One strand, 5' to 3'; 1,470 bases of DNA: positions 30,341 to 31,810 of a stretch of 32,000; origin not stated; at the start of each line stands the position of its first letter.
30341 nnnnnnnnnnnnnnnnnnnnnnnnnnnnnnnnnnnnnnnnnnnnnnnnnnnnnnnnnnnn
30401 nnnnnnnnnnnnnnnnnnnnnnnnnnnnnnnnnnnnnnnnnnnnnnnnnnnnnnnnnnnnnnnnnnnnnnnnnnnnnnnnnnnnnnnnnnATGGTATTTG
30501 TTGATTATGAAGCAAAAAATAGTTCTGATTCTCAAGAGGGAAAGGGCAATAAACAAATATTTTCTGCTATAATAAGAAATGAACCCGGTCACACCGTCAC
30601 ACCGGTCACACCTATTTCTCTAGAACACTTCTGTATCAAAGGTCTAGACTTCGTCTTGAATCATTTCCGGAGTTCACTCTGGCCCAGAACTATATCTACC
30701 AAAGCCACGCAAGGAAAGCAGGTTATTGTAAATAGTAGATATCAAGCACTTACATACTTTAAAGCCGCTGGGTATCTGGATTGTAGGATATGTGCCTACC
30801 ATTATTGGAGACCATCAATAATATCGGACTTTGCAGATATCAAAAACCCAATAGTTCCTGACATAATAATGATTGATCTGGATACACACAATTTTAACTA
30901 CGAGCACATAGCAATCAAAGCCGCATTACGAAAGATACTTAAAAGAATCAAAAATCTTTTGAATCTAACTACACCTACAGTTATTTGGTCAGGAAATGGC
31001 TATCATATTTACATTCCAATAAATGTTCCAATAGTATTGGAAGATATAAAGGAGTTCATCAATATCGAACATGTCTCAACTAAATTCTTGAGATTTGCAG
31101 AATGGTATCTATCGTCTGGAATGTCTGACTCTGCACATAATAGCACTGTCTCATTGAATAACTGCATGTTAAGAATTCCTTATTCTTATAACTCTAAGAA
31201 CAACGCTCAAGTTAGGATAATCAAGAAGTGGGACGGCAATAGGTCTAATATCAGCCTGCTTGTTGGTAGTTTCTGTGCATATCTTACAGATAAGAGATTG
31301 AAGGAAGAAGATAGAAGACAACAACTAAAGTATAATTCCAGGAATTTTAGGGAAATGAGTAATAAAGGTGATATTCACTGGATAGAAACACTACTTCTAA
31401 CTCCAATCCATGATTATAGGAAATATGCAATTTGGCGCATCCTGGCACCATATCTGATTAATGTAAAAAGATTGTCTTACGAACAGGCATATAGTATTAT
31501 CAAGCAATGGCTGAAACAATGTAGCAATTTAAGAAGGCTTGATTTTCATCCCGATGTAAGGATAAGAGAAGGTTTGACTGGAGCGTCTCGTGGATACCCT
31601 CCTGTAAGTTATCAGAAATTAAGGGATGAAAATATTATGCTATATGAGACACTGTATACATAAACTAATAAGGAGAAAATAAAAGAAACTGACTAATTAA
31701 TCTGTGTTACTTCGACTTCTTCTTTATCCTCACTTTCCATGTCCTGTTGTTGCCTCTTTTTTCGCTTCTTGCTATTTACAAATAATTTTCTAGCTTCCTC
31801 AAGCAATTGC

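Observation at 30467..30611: Triple GTGTGAC / triple GTCACAC inverted arrays around an AT-rich core at the MCM-PrimPol junction: candidate origin embedded in coding sequence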

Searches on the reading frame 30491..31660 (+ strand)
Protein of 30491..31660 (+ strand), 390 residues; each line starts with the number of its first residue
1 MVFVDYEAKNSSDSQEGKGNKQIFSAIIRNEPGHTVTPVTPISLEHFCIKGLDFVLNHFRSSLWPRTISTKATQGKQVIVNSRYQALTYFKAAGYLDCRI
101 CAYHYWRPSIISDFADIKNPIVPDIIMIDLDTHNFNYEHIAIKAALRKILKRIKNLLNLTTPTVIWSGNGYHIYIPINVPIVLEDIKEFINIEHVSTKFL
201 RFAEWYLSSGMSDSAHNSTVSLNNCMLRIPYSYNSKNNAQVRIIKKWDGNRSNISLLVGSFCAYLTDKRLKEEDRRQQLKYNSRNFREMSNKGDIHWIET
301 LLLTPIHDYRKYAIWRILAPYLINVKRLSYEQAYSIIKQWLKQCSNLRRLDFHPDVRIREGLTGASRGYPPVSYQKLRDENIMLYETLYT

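Call 7: search_protein_families(library=pfam, proteins=[window:30491-31660:+], max_evalue=0.01)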
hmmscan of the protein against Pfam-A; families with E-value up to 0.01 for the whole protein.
window:30491-31660:+ (390 aa): 1 family
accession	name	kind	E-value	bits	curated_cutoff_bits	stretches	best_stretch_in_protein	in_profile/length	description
PF18689.6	PriX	-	7.3e-07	29.8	25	1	296-388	2-91/95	Primase X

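Call 10: find_homologous_proteins(query=window:30491-31660:+)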
Query window:30491-31660:+ (390 aa): 684 proteins with E <= 0.001 among 3367 candidates; the best 120 are listed.
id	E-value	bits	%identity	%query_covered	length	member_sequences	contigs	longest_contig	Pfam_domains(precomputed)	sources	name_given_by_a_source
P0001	2.0e-266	901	100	100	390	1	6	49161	PF18689.8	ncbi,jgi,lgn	ncbi:MAG TPA: DNA primase noncatalytic subunit PriX [Nitrososphaeraceae archaeon]|jgi:hypothetical p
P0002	1.8e-203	694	78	98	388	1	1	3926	PF18689.8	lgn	-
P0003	1.4e-200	684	78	98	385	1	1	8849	PF18689.8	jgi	jgi:hypothetical protein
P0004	1.0e-173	596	74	91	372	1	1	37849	PF18689.8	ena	-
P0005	2.2e-142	493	61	95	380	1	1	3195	PF18689.8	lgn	-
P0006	6.4e-141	488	62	95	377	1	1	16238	PF18689.8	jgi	jgi:hypothetical protein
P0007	3.5e-139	482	60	95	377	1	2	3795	PF18689.8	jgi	-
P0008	1.3e-137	477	60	94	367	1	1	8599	PF18689.8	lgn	-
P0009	1.0e-135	471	59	95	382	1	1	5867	PF18689.8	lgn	-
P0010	3.9e-134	466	58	94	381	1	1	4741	PF18689.8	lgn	-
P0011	5.9e-134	465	59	91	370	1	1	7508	PF18689.8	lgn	-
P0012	1.1e-132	461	61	92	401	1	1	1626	PF18689.8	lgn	-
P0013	4.0e-132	459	59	95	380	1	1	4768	PF18689.8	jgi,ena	-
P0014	6.7e-132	458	59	93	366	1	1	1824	PF18689.8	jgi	jgi:hypothetical protein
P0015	2.3e-131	456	60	87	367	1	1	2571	PF18689.8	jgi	jgi:hypothetical protein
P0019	2.5e-128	446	56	98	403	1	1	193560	PF18689.8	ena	-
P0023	1.0e-126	441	59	92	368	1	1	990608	PF18689.8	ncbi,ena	-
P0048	6.5e-114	399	52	99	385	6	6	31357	PF18689.8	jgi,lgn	jgi:hypothetical protein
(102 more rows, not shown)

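Call 13: find_related_loci(query=A1, collection=genome_contigs, flank=4000)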
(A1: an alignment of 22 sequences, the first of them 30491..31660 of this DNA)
Query A1 (390 aa) in genome_contigs; peptide patterns used: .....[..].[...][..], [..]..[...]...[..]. (x = any residue, [..] = any of these).
63 stretches matched a pattern; 43 encode a relative of the query (tblastn E <= 1e-3); 43 distinct loci.
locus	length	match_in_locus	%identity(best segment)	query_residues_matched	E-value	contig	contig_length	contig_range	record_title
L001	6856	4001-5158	73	3-389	0e+0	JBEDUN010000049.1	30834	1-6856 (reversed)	MAG: Nitrososphaeraceae archaeon isolate Bin.008.pasture_P3 k127_3014591, whole genome shotgun sequence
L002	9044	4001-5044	60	34-388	3e-132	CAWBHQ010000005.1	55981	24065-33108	MAG: uncultured Nitrososphaerales archaeon isolate MFD08497.bin.2.50 genome assembly, contig: contig_165780, whole genom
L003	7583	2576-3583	44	51-388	4e-82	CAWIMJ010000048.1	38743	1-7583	MAG: uncultured Nitrososphaeraceae archaeon isolate MFD05088.bin.1.88 genome assembly, contig: contig_79352, whole genom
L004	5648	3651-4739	43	43-388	3e-82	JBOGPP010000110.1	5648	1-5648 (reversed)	MAG: Nitrososphaeraceae archaeon isolate M3-B2_metabat2.bin.97 k127_768042, whole genome shotgun sequence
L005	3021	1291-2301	42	47-388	9e-83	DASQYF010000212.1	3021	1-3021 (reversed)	MAG TPA_asm: Nitrososphaeraceae archaeon isolate SMAG_U11058 k141_65513, whole genome shotgun sequence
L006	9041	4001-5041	42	43-388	6e-81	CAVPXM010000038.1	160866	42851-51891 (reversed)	MAG: uncultured Nitrososphaerales archaeon isolate MFD10007.bin.1.217 genome assembly, contig: contig_26496, whole genom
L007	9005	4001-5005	45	51-388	8e-81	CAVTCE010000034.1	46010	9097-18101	MAG: uncultured Nitrososphaeraceae archaeon isolate MFD02360.bin.2.160 genome assembly, contig: contig_72552, whole geno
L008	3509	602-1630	41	51-388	2e-78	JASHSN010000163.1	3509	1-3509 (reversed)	MAG: Nitrososphaeraceae archaeon isolate JOPF128 JOPF_AWAY_contig_304673, whole genome shotgun sequence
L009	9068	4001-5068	42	39-385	6e-78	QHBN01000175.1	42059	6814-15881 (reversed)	MAG: Candidatus Nitrosopolaris wilkensis isolate RRmetagenome_bin19 antarctic_groopm_ref2_bin_30_contig_392, whole genom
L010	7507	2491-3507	42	51-388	2e-75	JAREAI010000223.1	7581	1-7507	MAG: Nitrososphaeraceae archaeon isolate C_No_T5_bin.25 scaffold_8325, whole genome shotgun sequence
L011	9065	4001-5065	43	51-388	8e-75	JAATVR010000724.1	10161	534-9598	Nitrososphaerales archaeon TH526 k141_58956567.0, whole genome shotgun sequence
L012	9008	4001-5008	41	50-389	3e-74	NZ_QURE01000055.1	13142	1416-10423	Nitrososphaera sp. AFS scaffold_2219, whole genome shotgun sequence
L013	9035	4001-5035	42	42-388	2e-75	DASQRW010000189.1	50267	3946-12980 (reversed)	MAG TPA_asm: Nitrososphaeraceae archaeon isolate SMAG_U10893 k141_140883, whole genome shotgun sequence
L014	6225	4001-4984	42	52-388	5e-69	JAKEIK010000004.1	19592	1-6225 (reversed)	MAG: Nitrososphaeraceae archaeon isolate HEB2_70 S1Ck127_81402, whole genome shotgun sequence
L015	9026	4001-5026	42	49-385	3e-80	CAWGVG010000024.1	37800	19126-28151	MAG: uncultured Nitrososphaeraceae archaeon isolate MFD09126.bin.2.23 genome assembly, contig: contig_26231, whole genom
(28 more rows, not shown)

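Call 20: search_protein_families(library=pfam, proteins=[L012:2010-3965:+, L009:1899-4001:+, L009:48-1298:+, L012:7103-7936:-, L012:8242-8865:-, L009:5800-6654:-, L009:8184-9014:-], max_evalue=0.01)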
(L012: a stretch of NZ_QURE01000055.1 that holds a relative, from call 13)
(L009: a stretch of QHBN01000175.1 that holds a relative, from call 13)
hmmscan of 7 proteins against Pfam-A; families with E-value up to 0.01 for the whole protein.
L012:2010-3965:+ (652 aa): 0 families

L009:1899-4001:+ (701 aa): 0 families

L009:48-1298:+ (417 aa): 4 families
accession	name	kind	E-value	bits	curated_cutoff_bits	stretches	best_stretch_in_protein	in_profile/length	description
PF13248.11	Zn_ribbon_3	-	1.6e-05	24.6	27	1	327-350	3-26/26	zinc-ribbon domain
PF12773.13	DZR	-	7.8e-05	23.2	27.3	1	325-346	23-44/45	Double zinc ribbon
PF00589.27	Phage_integrase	-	0.00074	19.8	27.1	1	127-233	21-120/172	Phage integrase family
PF09787.14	Golgin_A5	-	0.0077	16.2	31.7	0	358-412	59-113/305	Golgin subfamily A member 5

L012:7103-7936:- (278 aa): 1 family
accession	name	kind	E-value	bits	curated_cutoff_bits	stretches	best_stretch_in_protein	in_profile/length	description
PF01557.24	FAA_hydrolase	-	2.5e-51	174.8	23.9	1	97-261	1-173/214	Fumarylacetoacetate (FAA) hydrolase C-terminal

L012:8242-8865:- (208 aa): 1 family
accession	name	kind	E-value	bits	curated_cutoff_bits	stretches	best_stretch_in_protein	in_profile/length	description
PF00857.26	Isochorismatase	-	7.6e-28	98.2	27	1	39-191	39-170/175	Isochorismatase domain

L009:5800-6654:- (285 aa): 3 families
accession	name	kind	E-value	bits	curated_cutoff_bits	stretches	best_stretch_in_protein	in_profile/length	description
PF00891.24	Methyltransf_2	-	3.8e-15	56.2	22.3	1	152-282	25-150/210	O-methyltransferase domain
PF08100.18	Dimerisation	-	2.4e-11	43.7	25.6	1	11-105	5-92/93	O-methyltransferase dimerisation domain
PF05175.20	MTS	-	0.0036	17.4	23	1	183-262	23-101/170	Methyltransferase small domain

L009:8184-9014:- (277 aa): 1 family
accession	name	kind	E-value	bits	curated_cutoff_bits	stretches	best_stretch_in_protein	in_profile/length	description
PF01040.23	UbiA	-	1.2e-35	123.5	34.2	1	12-246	27-238/250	UbiA prenyltransferase family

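Call 24: find_related_loci(query=A1, collection=metagenome_contigs, flank=3500)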
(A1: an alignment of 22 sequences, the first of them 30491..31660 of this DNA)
Query A1 (390 aa) in metagenome_contigs; peptide patterns used: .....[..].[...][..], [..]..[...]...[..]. (x = any residue, [..] = any of these).
201 stretches matched a pattern; 172 encode a relative of the query (tblastn E <= 1e-3); the best 80 are kept; 80 distinct loci.
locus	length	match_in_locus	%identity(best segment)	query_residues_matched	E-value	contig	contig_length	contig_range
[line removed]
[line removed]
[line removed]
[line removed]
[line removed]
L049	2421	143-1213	48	35-388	6e-106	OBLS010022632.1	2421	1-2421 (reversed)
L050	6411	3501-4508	50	50-388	8e-101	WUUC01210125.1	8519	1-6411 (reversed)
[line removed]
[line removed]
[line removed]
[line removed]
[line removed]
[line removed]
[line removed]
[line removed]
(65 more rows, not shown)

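Call 27: find_encoding_contigs(protein=P0001, flank=10000, max_places=3)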
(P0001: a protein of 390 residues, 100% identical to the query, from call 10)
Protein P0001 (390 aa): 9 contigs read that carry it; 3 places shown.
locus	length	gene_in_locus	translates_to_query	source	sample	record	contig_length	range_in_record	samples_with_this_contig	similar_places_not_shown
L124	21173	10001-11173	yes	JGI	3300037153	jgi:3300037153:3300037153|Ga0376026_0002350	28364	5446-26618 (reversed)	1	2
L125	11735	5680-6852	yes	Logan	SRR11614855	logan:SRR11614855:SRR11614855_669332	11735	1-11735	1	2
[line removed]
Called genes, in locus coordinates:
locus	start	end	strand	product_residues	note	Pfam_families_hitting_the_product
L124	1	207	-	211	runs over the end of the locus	PF07452:CHRD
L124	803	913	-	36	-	-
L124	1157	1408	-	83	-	-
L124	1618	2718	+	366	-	PF13439:Glyco_transf_4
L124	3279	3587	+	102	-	-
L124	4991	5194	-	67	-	-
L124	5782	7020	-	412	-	PF02148:zf-UBP (weak)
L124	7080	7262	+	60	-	PF04014:MazE_antitoxin (faint)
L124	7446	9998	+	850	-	PF00493:MCM, PF07728:AAA_5 (weak), PF17855:MCM_lid (weak)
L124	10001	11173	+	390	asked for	PF18689:PriX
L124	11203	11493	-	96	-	-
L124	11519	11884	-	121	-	-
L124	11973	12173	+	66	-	-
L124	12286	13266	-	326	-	PF18741:MTES_1575 (faint), PF04480:DUF559 (weak)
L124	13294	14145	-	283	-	-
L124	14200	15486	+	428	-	-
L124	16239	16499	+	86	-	-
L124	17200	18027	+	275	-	-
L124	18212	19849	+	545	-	PF00232:Glyco_hydro_1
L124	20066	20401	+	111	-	-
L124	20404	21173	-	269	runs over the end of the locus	-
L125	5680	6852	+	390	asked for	PF18689:PriX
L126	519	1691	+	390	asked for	PF18689:PriX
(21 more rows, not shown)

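Call 28: search_protein_families(library=pfam, proteins=[L124:14200-15483:+, L124:13297-14145:-, L124:12289-13266:-, L124:17200-18024:+, L124:11522-11884:-, L124:16239-16496:+, L124:11973-12170:+, L124:7080-7259:+, L124:3279-3584:+, L124:4994-5194:-], max_evalue=0.05)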
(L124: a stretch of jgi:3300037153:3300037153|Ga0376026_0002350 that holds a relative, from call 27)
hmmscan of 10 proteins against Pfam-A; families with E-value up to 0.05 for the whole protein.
L124:14200-15483:+ (428 aa): 0 families

L124:13297-14145:- (283 aa): 1 family
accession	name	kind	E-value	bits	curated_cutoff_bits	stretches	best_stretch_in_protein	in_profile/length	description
PF12705.13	PDDEXK_1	-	0.00015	22.2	22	1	142-273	116-246/247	PD-(D/E)XK nuclease superfamily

L124:12289-13266:- (326 aa): 4 families
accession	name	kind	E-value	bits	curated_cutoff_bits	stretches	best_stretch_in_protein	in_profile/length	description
PF04480.18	DUF559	-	1.4e-08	35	20.6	1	279-318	69-108/109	Protein of unknown function (DUF559)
PF18741.7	MTES_1575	-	1.6e-05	25.3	38.2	1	274-318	52-96/96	REase_MTES_1575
PF03852.21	Vsr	-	0.00023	21.4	27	1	208-257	20-69/74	DNA mismatch endonuclease Vsr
PF24443.1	DUF7562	-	0.014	16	27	0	80-134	11-64/95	Family of unknown function (DUF7562)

L124:17200-18024:+ (275 aa): 3 families
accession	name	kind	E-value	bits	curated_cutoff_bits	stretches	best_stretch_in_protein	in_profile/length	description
PF09830.14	ATP_transf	-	0.0034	18.2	23.5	1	37-92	35-82/95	ATP adenylyltransferase C-terminal domain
PF01292.26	Ni_hydr_CYTB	-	0.014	15.6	30.1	1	29-99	11-79/179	Prokaryotic cytochrome b561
PF06687.17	SUR7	-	0.026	14.6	29.6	1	22-93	101-180/201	SUR7/PalI family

L124:11522-11884:- (121 aa): 0 families

L124:16239-16496:+ (86 aa): 0 families

L124:11973-12170:+ (66 aa): 1 family
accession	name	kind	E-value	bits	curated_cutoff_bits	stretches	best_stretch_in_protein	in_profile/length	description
PF19891.5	DUF6364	-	0.028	15.3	27.3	1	11-62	2-49/70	Family of unknown function (DUF6364)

L124:7080-7259:+ (60 aa): 1 family
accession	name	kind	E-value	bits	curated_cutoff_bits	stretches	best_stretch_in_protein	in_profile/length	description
PF04014.23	MazE_antitoxin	-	2.5e-05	24.6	24.7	1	19-57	3-42/48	Antidote-toxin recognition MazE, bacterial antitoxin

L124:3279-3584:+ (102 aa): 2 families
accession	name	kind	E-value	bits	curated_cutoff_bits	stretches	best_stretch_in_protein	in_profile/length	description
PF10238.14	Eapp_C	-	0.028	15.1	25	1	19-62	80-123/134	E2F-associated phosphoprotein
PF17118.11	DUF5105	-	0.031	14.5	30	1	17-83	50-118/189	Domain of unknown function (DUF5105)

L124:4994-5194:- (67 aa): 0 families

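Call 30: find_encoding_contigs(protein=P0023, flank=4000, max_places=1)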
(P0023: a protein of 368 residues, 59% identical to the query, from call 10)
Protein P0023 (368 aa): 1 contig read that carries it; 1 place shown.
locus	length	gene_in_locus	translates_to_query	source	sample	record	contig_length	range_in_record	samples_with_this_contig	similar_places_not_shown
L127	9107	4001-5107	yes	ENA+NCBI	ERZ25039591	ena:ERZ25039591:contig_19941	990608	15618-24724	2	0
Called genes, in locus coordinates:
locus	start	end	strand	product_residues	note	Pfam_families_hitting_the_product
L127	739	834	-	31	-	-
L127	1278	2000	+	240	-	-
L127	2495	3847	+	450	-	PF00493:MCM, PF07728:AAA_5, PF17855:MCM_lid (weak)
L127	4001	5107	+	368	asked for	PF18689:PriX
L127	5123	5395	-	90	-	-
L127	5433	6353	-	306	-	-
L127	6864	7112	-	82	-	-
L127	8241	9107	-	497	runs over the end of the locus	-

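Call 31: find_encoding_contigs(protein=P0048, flank=4000, max_places=1)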
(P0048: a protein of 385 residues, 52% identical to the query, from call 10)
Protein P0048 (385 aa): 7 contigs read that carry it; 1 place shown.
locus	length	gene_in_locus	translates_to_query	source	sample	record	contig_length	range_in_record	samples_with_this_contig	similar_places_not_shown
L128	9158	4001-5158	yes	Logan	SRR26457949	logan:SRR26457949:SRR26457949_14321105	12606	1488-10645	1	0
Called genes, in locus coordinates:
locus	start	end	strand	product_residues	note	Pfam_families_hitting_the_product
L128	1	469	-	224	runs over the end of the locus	-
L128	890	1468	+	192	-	-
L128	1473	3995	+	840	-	PF00493:MCM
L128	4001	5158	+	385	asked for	PF18689:PriX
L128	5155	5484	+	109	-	-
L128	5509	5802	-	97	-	-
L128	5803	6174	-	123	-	-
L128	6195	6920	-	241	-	-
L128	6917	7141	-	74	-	-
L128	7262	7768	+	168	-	-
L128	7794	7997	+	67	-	-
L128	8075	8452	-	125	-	-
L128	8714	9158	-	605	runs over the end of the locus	-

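Call 32: find_encoding_contigs(protein=P0019, flank=4000, max_places=1)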
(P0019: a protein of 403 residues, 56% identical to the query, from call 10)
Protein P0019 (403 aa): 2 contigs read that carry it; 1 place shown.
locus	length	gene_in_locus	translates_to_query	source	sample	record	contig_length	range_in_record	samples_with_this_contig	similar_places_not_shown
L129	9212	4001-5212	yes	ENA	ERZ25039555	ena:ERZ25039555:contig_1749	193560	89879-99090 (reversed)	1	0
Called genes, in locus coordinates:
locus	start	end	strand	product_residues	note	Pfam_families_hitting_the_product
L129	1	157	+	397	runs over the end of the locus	-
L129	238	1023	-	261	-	-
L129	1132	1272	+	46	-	-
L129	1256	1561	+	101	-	-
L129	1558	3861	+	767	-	PF00493:MCM, PF07728:AAA_5 (weak), PF17855:MCM_lid (weak)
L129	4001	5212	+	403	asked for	PF18689:PriX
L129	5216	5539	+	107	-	-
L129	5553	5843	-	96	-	-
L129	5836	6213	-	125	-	-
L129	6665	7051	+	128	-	-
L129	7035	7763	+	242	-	-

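Call 54: search_solved_structures(query=L012:2010-3965:+, max_evalue=1)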
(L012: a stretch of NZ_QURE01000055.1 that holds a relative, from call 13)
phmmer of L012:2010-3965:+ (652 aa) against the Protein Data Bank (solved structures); distinct sequences matched with E-value up to 1: 0.

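Call 55: search_protein_families(library=phrogs, proteins=[L012:2010-3965:+, L009:1899-4001:+, window:30491-31660:+, L012:1551-1784:+, L012:1784-2014:+, L009:1675-1899:+], max_evalue=0.01)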
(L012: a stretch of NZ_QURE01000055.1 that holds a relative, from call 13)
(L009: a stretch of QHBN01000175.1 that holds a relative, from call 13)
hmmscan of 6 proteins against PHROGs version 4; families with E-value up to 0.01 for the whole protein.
L012:2010-3965:+ (652 aa): 0 families

L009:1899-4001:+ (701 aa): 0 families

window:30491-31660:+ (390 aa): 0 families

L012:1551-1784:+ (78 aa): 0 families

L012:1784-2014:+ (77 aa): 0 families

L009:1675-1899:+ (75 aa): 0 families

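Call 56: search_solved_structures(query=A1, max_evalue=1)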
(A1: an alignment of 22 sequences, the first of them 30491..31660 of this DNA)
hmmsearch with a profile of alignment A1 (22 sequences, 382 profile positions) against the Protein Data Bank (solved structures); distinct sequences matched with E-value up to 1: 3.
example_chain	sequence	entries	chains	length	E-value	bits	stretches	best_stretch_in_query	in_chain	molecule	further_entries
4wyh_A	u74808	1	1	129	6.5e-11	44.9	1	277-376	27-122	Uncharacterized protein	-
5of3_C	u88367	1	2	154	1e-10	44.2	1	277-376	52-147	Uncharacterized protein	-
5ofn_B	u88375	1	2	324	5.3e-10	41.9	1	277-376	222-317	DNA primase large subunit PriL,PriL-X fusion protein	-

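Call 60: find_related_loci(query=A1, collection=viral_contigs, flank=10000)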
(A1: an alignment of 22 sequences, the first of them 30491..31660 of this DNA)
Query A1 (390 aa) in viral_contigs; peptide patterns used: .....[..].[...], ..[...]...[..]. (x = any residue, [..] = any of these).
50 stretches matched a pattern; 1 encode a relative of the query (tblastn E <= 1e-3); 1 distinct loci.
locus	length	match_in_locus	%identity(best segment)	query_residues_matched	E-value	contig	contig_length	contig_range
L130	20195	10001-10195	28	164-245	5e-5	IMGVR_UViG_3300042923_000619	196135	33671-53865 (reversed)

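Call 100: search_protein_families(library=ncbifam, proteins=[window:30491-31660:+, L012:2010-3965:+], max_evalue=0.1)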
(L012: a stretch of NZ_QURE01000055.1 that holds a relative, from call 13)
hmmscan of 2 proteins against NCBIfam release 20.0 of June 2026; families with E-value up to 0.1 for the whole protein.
window:30491-31660:+ (390 aa): 4 families
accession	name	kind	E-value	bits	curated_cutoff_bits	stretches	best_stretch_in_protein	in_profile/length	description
NF033412.1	primase_PriX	equivalog_domain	4.2e-14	52.7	50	1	294-387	2-96/102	DNA primase noncatalytic subunit PriX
TIGR02778.1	ligD_pol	equivalog_domain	0.0093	15.7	214.7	1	115-190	106-179/245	non-homologous end-joining DNA ligase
NF007211.0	PRK09633.1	equivalog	0.011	14.2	774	1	122-179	431-486/610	DNA ligase D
TIGR02776.1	NHEJ_ligase_prk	equivalog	0.021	13.7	373.2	1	114-190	419-493/587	DNA ligase D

L012:2010-3965:+ (652 aa): 0 families
